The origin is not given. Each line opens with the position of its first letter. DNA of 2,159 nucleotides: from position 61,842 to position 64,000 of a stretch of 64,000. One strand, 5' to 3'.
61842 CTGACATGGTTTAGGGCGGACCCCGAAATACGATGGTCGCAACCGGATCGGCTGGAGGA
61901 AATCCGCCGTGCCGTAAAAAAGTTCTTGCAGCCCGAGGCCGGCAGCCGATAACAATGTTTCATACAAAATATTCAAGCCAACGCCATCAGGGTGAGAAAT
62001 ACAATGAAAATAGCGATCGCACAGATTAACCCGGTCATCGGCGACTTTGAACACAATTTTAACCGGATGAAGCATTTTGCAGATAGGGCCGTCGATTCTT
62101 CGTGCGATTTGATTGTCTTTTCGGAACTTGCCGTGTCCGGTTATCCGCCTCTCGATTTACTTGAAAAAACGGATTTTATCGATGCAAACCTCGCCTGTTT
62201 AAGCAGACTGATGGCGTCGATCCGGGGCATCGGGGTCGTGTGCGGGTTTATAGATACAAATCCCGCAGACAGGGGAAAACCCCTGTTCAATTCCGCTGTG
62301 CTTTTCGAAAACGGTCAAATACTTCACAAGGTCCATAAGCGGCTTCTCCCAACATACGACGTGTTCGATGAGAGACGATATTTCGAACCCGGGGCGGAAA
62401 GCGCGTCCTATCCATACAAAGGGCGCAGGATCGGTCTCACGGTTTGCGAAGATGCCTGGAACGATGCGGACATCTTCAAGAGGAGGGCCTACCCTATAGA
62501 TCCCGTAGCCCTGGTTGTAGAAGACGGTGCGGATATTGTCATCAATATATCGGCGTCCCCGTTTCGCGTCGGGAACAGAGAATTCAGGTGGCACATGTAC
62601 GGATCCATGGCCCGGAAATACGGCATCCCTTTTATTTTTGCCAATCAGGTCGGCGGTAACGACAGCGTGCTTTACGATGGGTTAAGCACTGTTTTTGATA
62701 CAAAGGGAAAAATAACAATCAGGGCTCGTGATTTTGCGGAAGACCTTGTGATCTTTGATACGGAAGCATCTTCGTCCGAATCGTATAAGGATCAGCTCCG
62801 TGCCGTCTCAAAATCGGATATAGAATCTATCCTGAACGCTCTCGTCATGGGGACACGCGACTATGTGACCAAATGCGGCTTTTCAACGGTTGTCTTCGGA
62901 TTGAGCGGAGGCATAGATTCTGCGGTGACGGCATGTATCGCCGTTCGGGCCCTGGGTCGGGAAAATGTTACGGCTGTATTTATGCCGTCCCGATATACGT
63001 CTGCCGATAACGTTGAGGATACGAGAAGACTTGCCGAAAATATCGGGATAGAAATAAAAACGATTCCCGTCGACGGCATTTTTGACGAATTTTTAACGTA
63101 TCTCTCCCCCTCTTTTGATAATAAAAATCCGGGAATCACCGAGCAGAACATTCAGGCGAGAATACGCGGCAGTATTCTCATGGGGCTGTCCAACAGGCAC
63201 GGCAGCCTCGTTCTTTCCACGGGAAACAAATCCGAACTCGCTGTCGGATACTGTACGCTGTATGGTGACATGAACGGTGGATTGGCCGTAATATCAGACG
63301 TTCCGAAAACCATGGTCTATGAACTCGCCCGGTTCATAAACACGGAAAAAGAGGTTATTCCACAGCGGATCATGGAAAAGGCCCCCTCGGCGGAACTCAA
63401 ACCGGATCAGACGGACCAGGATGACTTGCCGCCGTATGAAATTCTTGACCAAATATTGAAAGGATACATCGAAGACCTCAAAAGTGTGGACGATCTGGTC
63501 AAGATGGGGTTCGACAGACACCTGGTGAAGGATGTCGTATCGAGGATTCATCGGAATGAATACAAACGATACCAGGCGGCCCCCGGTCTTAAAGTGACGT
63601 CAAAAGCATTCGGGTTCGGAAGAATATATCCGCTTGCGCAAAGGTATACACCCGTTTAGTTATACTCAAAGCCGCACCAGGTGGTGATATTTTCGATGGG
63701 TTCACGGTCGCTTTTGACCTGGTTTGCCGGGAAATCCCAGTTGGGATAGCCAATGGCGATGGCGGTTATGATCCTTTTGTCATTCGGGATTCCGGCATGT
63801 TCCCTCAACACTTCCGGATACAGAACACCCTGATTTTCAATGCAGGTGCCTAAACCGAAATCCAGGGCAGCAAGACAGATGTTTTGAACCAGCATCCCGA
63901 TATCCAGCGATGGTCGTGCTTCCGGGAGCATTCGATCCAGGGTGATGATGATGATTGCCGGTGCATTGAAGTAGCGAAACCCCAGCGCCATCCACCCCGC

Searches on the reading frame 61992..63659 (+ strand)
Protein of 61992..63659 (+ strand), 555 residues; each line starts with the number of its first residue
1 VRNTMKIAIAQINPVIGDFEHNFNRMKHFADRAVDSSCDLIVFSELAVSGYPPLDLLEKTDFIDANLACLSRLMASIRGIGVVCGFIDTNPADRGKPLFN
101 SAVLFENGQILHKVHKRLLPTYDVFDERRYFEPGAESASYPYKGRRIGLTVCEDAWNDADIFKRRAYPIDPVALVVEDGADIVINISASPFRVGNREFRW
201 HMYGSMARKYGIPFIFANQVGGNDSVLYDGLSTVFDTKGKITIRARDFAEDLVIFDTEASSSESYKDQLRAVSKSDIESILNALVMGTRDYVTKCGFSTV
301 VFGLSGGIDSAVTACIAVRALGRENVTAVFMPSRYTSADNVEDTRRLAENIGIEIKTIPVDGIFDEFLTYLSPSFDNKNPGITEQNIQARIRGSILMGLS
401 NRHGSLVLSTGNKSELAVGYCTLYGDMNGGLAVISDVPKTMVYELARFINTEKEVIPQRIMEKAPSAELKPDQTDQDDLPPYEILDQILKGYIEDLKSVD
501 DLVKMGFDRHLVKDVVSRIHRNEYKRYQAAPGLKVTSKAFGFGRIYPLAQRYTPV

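Call 74: search_protein_families(library=pfam, proteins=[window:61992-63659:+], max_evalue=0.0001)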
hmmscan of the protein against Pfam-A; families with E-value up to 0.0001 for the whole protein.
window:61992-63659:+ (555 aa): 2 families
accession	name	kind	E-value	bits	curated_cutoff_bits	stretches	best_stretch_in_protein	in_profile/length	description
PF02540.23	NAD_synthase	-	8.1e-78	261.3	21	1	281-528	2-241/242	NAD synthase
PF00795.27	CN_hydrolase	-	2.2e-27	96.5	23.2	1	6-266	1-255/256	Carbon-nitrogen hydrolase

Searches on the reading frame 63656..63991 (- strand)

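Call 74: search_protein_families(library=pfam, proteins=[window:63656-63991:-], max_evalue=0.0001)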
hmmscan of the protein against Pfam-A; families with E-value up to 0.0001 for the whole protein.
window:63656-63991:- (111 aa): 1 family
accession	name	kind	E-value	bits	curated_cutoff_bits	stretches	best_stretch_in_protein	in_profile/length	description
PF00881.29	Nitroreductase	-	2e-09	38.3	23.5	1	7-82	87-167/167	Nitroreductase family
